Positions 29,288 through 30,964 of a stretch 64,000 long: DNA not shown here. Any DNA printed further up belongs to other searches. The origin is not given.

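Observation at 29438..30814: GH128 as the SusCD-linked surface enzyme of a sulfatase-rich PUL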

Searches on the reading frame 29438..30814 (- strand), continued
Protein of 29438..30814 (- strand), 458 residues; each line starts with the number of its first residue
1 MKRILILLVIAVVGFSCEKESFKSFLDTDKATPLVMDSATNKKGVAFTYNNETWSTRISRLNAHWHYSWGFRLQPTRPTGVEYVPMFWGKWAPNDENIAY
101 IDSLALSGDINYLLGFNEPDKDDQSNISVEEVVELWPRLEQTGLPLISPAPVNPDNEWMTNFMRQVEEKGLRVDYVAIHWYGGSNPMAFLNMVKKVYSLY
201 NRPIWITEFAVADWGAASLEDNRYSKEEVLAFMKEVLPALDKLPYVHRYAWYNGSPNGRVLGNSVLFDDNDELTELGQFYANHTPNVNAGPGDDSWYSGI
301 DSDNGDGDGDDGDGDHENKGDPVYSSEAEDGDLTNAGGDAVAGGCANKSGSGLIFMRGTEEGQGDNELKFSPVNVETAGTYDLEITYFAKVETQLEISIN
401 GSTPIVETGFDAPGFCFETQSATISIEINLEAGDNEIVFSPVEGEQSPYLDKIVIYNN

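Call 18: find_encoding_contigs(protein=P0027, flank=10000, max_places=3)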
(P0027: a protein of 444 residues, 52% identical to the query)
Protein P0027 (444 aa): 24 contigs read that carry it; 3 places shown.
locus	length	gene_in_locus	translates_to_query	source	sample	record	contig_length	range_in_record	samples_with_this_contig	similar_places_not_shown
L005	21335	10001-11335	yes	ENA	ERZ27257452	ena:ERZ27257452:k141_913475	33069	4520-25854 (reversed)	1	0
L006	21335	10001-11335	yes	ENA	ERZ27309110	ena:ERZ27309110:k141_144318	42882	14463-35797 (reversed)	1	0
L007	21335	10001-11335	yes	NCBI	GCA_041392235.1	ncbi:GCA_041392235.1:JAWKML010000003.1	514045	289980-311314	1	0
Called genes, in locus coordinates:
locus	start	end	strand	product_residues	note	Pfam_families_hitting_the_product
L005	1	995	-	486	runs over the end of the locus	PF00884:Sulfatase, PF01663:Phosphodiest, PF16347:SGSH_C (weak)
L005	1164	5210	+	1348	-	PF07494:Reg_prop (faint), PF23748:Beta-prop_LRRK2 (faint), PF07495:Y_Y_Y, PF00512:HisKA, PF02518:HATPase_c, PF00072:Response_reg, PF00165:HTH_AraC (faint), PF12833:HTH_18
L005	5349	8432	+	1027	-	PF13620:CarboxypepD_reg, PF13715:CarbopepD_reg_2, PF07715:Plug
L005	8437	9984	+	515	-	PF14322:SusD-like_3, PF07980:SusD_RagB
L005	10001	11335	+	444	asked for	PF11790:Glyco_hydro_cc, PF02018:CBM_4_9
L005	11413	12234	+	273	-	PF02018:CBM_4_9 (faint), PF18962:Por_Secre_tail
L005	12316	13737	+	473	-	PF00884:Sulfatase, PF01663:Phosphodiest (faint), PF02995:DUF229 (weak), PF16347:SGSH_C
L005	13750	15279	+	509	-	PF02018:CBM_4_9, PF00722:Glyco_hydro_16, PF18962:Por_Secre_tail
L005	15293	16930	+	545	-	PF13229:Beta_helix (weak)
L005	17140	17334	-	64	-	PF01165:Ribosomal_S21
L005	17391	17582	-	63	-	PF00313:CSD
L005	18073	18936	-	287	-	PF00140:Sigma70_r1_2, PF04542:Sigma70_r2, PF04539:Sigma70_r3, PF04545:Sigma70_r4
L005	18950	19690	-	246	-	PF01936:NYN, PF12872:OST-HTH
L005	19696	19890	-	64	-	PF01165:Ribosomal_S21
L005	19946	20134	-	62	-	PF00313:CSD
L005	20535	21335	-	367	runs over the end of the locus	PF00487:FA_desaturase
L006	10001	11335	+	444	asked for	PF11790:Glyco_hydro_cc, PF02018:CBM_4_9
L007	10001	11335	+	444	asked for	PF11790:Glyco_hydro_cc, PF02018:CBM_4_9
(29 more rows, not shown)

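Call 19: find_encoding_contigs(protein=P0059, flank=10000, max_places=1)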
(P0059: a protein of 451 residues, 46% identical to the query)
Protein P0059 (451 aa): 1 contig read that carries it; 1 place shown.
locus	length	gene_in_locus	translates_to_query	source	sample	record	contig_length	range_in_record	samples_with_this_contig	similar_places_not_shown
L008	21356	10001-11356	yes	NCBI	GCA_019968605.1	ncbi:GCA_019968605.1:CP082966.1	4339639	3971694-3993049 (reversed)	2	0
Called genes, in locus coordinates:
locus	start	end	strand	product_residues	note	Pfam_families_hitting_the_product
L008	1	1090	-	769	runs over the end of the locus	PF11790:Glyco_hydro_cc, PF02018:CBM_4_9, PF18962:Por_Secre_tail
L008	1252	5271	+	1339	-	PF07494:Reg_prop (faint), PF23748:Beta-prop_LRRK2 (faint), PF00165:HTH_AraC (faint), PF07495:Y_Y_Y, PF00512:HisKA, PF02518:HATPase_c, PF00072:Response_reg, PF12833:HTH_18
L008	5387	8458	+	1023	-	PF13620:CarboxypepD_reg, PF13715:CarbopepD_reg_2, PF07715:Plug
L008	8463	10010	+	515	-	PF14322:SusD-like_3, PF07980:SusD_RagB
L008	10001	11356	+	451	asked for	PF11790:Glyco_hydro_cc, PF02018:CBM_4_9 (faint)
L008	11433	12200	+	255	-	PF02018:CBM_4_9 (weak), PF18962:Por_Secre_tail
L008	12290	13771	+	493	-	PF00884:Sulfatase, PF01663:Phosphodiest (weak), PF16347:SGSH_C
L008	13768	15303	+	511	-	PF00884:Sulfatase, PF01663:Phosphodiest (faint)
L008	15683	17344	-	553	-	-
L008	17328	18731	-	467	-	PF00884:Sulfatase, PF01663:Phosphodiest (weak), PF16347:SGSH_C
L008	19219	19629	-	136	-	-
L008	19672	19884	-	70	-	-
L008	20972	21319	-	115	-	PF02021:UPF0102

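Call 20: find_encoding_contigs(protein=P0019, flank=10000, max_places=1)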
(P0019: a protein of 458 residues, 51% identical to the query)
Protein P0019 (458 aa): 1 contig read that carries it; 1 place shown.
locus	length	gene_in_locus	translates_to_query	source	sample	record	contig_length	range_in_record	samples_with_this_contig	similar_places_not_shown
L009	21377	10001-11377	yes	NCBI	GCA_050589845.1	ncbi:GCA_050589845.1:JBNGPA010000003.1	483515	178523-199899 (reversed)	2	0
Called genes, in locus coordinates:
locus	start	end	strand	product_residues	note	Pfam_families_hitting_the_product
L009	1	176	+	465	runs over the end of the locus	PF18962:Por_Secre_tail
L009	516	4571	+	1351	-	PF07494:Reg_prop (faint), PF07495:Y_Y_Y, PF00512:HisKA, PF02518:HATPase_c, PF00072:Response_reg, PF00165:HTH_AraC (weak), PF12833:HTH_18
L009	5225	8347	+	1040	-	PF13620:CarboxypepD_reg, PF13715:CarbopepD_reg_2, PF07715:Plug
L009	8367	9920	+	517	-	PF14322:SusD-like_3, PF07980:SusD_RagB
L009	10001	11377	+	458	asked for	PF11790:Glyco_hydro_cc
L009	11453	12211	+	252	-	PF18962:Por_Secre_tail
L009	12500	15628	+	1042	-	PF02837:Glyco_hydro_2_N, PF22666:Glyco_hydro_2_N2, PF00703:Glyco_hydro_2, PF02836:Glyco_hydro_2_C, PF16353:LacZ_4, PF02929:Bgal_small_N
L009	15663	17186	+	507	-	PF00722:Glyco_hydro_16, PF18962:Por_Secre_tail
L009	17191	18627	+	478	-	PF00884:Sulfatase, PF16347:SGSH_C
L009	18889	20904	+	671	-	PF19310:TOP_N (weak), PF01432:Peptidase_M3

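Call 30: find_related_loci(query=A1, collection=genome_contigs, flank=10000)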
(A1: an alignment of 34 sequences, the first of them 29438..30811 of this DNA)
Query A1 (457 aa) in genome_contigs; peptide patterns used: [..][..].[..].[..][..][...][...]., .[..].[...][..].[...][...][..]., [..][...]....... (x = any residue, [..] = any of these).
599 stretches matched a pattern (row limit reached: there are more); 592 encode a relative of the query (tblastn E <= 1e-3); the best 80 are kept; 80 distinct loci.
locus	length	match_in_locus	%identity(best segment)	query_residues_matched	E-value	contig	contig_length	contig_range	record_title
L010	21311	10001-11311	60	4-452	0e+0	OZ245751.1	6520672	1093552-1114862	MAG: Saprospiraceae bacterium isolate 8f35e0f5-1df0-4d37-baeb-18c41ceaeba0 genome assembly, chromosome: 1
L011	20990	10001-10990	47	40-389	6e-99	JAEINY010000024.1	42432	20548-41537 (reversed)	MAG: Marinilabiliaceae bacterium isolate MAG16 NODE_781_length_42432_cov_21.808807, whole genome shotgun sequence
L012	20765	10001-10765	57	40-293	6e-96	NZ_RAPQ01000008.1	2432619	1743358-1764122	Marinifilum flexuosum strain DSM 21950 Ga0170439_101, whole genome shotgun sequence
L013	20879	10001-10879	51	3-293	3e-96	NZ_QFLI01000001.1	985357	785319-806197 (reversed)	Marinifilum breve strain JC075 scaffold_0, whole genome shotgun sequence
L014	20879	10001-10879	51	3-293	1e-96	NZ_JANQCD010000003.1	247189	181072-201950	Marinifilum sp. D737 scaffold_3_length=247190, whole genome shotgun sequence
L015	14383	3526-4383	53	15-302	8e-92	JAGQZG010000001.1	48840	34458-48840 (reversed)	MAG: Mangrovimonas sp. isolate HKST-UBA85 NODE_1_length_48840_cov_3.232225, whole genome shotgun sequence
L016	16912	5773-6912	42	3-393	6e-91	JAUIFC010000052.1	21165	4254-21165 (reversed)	MAG: Bacteroidia bacterium isolate 8_bin.62 NODE_2556_length_21165_cov_1.005989, whole genome shotgun sequence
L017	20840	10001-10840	52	15-297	5e-91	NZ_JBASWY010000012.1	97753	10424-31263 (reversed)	MAG: Polaribacter sp. isolate MFD06866_ilm_asm_bin5 k127_14641, whole genome shotgun sequence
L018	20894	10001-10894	47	1-300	2e-90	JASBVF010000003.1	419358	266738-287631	MAG: Bacteroidota bacterium isolate BWSM_97 k141_1762179, whole genome shotgun sequence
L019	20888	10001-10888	47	1-297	3e-88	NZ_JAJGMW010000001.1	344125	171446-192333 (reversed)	Leeuwenhoekiella parthenopeia strain Mr9 Scaffold1, whole genome shotgun sequence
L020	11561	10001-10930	45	1-302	2e-87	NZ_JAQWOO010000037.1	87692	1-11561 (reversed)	MAG: Algibacter sp. isolate cluster2_bin.205 k141_1342282, whole genome shotgun sequence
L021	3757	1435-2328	48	1-291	5e-88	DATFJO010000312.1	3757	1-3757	MAG TPA_asm: Tangfeifania sp. isolate SMAG_U9146 k141_144398, whole genome shotgun sequence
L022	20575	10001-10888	48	1-297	7e-87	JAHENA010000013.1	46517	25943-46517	MAG: Flavobacteriales bacterium isolate Ww88 NODE_1156_length_46517_cov_7.745732, whole genome shotgun sequence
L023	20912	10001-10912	44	1-296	7e-87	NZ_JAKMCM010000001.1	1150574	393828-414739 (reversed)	Aestuariivivens sediminicola strain MTV5-3 NODE_1_length_1150574_cov_49.391057, whole genome shotgun sequence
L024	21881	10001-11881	49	5-294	1e-86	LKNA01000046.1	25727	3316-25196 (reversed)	MAG: Chitinophagaceae bacterium T5-Br10_B2g13 LT5-BRINE-C691, whole genome shotgun sequence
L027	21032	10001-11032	44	1-342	6e-85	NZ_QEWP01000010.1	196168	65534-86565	Marinilabilia rubra strain WTE16 Scaffold10, whole genome shotgun sequence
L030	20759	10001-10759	50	41-294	5e-84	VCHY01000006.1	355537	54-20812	Labilibacter sediminis strain CG51 CG51_Scaffold6, whole genome shotgun sequence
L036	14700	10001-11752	51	3-294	9e-81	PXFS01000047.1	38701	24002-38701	MAG: Flavobacteriaceae bacterium isolate T3Sed10_96 T3-Sed10-C1211, whole genome shotgun sequence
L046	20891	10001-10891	42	1-293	4e-77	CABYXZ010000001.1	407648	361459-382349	MAG: uncultured Marinoscillum sp. isolate AG-895-E03 genome assembly, contig: AG-895-E03_NODE_1, whole genome shotgun se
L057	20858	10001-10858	42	1-287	4e-69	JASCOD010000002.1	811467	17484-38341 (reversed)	Flavobacteriaceae bacterium PS02338 NODE_2_length_811467_cov_22.414375, whole genome shotgun sequence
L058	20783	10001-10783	44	33-286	4e-69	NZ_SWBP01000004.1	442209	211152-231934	Pedobacter cryophilus strain AR-3-17 contig4, whole genome shotgun sequence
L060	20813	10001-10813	43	14-288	5e-69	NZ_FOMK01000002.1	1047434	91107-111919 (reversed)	Chitinophaga sp. CF118, whole genome shotgun sequence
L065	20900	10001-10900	41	1-293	3e-68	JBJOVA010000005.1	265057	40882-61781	Chitinophagaceae bacterium LWZ2-11 5, whole genome shotgun sequence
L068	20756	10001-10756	44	39-287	9e-68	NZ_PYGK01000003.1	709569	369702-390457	Chitinophaga ginsengisoli strain DSM 18107 Ga0180988_103, whole genome shotgun sequence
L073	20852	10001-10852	41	1-285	2e-67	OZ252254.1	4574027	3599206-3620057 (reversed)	MAG: Pedobacter sp. isolate 09a25af3-f086-4e5e-b9ce-c11d1b3fc871 genome assembly, chromosome: 1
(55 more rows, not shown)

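Call 37: search_protein_families(library=ncbifam, proteins=[window:29438-30814:-], max_evalue=0.01)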
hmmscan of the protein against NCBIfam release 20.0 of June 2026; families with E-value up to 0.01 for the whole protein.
window:29438-30814:- (458 aa): 0 families

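Call 40: search_solved_structures(query=L005:13750-15279:+, max_evalue=0.00001)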
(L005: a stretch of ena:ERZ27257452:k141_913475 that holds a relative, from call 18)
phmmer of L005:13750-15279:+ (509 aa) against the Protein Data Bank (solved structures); distinct sequences matched with E-value up to 0.00001: 18.
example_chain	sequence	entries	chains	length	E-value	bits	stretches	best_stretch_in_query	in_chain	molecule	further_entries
8xpk_A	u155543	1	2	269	2e-12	49.6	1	181-426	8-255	Laminarinase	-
8xph_A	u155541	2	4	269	2.5e-12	49.2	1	181-426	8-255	Laminarinase PtLam | Laminarinase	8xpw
3azx_A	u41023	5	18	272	4.6e-12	48.4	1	178-360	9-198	Laminarinase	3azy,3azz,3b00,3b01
4dfs_A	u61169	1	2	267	1e-11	47.2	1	178-359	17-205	Glycoside hydrolase, family 16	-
2vy0_A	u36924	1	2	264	4.2e-11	45.2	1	178-422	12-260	ENDO-BETA-1,3-GLUCANASE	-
9voq_A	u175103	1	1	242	2.5e-10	42.6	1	183-422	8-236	Beta-1,3-glucanase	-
9vmv_A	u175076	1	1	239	2.6e-10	42.6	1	183-380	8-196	Beta-1,3-glucanase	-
9voo_A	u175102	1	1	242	6e-10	41.4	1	183-422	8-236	Hydrolase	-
7fgz_A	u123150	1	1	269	6e-10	41.4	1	176-423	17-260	GH16 hydrolase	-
1ups_A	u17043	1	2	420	3e-09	39.1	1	255-358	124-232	GLCNAC-ALPHA-1,4-GAL-RELEASING ENDO-BETA-GALACTOSIDASE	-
3atg_A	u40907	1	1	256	3.2e-09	39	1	183-422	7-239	GLUCANASE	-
2hyk_A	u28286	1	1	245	6.7e-08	34.6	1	217-422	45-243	Beta-1,3-glucanase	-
4xdq_A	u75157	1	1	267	1.4e-07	33.5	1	163-420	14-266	Glycoside hydrolase family protein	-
5wut_A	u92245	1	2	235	4.3e-07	32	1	229-369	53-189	ULam111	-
5dxd_A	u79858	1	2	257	2e-06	29.7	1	220-421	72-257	Putative beta-glucanase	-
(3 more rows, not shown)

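Call 52: search_protein_families(library=pfam, proteins=[L027:12350-14665:+, L027:14757-16373:+, L027:16815-19454:+, L027:19710-20852:+, L030:12458-13741:+, L030:13969-15948:+, L030:16554-18215:+, L030:18472-20001:+, L030:11347-12123:+], max_evalue=0.001)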
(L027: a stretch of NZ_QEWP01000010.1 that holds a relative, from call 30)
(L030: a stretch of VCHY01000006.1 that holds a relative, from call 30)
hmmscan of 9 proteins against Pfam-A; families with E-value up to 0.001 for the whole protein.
L027:12350-14665:+ (771 aa): 2 families
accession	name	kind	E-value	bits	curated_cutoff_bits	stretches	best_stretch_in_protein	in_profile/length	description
PF11790.14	Glyco_hydro_cc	-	1.6e-35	123.3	21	1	291-514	16-237/237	Glycosyl hydrolase catalytic core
PF18962.6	Por_Secre_tail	-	1.6e-10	41.6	27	1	705-768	1-69/75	Secretion system C-terminal sorting domain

L027:14757-16373:+ (538 aa): 1 family
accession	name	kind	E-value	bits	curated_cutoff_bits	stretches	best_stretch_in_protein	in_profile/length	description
PF13229.12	Beta_helix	-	3.4e-12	46.7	25.9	2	205-342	10-128/158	Right handed beta helix region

L027:16815-19454:+ (879 aa): 1 family
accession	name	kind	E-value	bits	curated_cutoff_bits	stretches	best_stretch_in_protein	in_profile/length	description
PF18962.6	Por_Secre_tail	-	4.2e-09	37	27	1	801-874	2-72/75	Secretion system C-terminal sorting domain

L027:19710-20852:+ (380 aa): 1 family
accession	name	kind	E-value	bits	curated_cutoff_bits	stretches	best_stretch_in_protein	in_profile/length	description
PF04616.20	Glyco_hydro_43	-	4.9e-18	65.9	32.2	2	207-351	117-273/288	Glycosyl hydrolases family 43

L030:12458-13741:+ (427 aa): 3 families
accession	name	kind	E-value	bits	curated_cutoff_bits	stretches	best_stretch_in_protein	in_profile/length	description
PF00722.28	Glyco_hydro_16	-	1.1e-18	67.8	22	1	139-310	28-174/175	Glycosyl hydrolases family 16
PF03935.22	SKN1_KRE6_Sbg1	-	2e-09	36.8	30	1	35-188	91-222/501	Beta-glucan synthesis-associated protein SKN1/KRE6/Sbg1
PF17789.7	MG4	-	0.00031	21.3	24.7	1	345-403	18-75/95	Macroglobulin domain MG4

L030:13969-15948:+ (659 aa): 4 families
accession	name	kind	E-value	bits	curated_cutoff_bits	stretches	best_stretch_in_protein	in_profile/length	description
PF00722.28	Glyco_hydro_16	-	7.1e-18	65.1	22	1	147-311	28-174/175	Glycosyl hydrolases family 16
PF05345.18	He_PIG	-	6.2e-12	46.3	24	1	324-407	2-96/96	Putative Ig domain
PF02018.23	CBM_4_9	-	1.3e-10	42.3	25.9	1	414-529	1-129/136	Carbohydrate binding domain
PF02369.22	Big_1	-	0.00011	22.7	34.9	1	579-620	22-65/93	Bacterial Ig-like domain (group 1)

L030:16554-18215:+ (553 aa): 1 family
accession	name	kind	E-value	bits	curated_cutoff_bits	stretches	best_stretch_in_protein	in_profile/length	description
PF05345.18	He_PIG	-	6.6e-18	65.4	24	1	319-405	2-96/96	Putative Ig domain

L030:18472-20001:+ (509 aa): 1 family
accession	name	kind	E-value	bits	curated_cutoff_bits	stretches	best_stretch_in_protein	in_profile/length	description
PF18962.6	Por_Secre_tail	-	1.2e-11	45.1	27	1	446-503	1-66/75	Secretion system C-terminal sorting domain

L030:11347-12123:+ (258 aa): 2 families
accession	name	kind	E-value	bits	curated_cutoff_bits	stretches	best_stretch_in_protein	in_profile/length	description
PF18962.6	Por_Secre_tail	-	1.7e-12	47.9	27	1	179-257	1-75/75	Secretion system C-terminal sorting domain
PF11589.14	DUF3244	-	9.8e-06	25.9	25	1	185-247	26-86/96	Domain of unknown function (DUF3244)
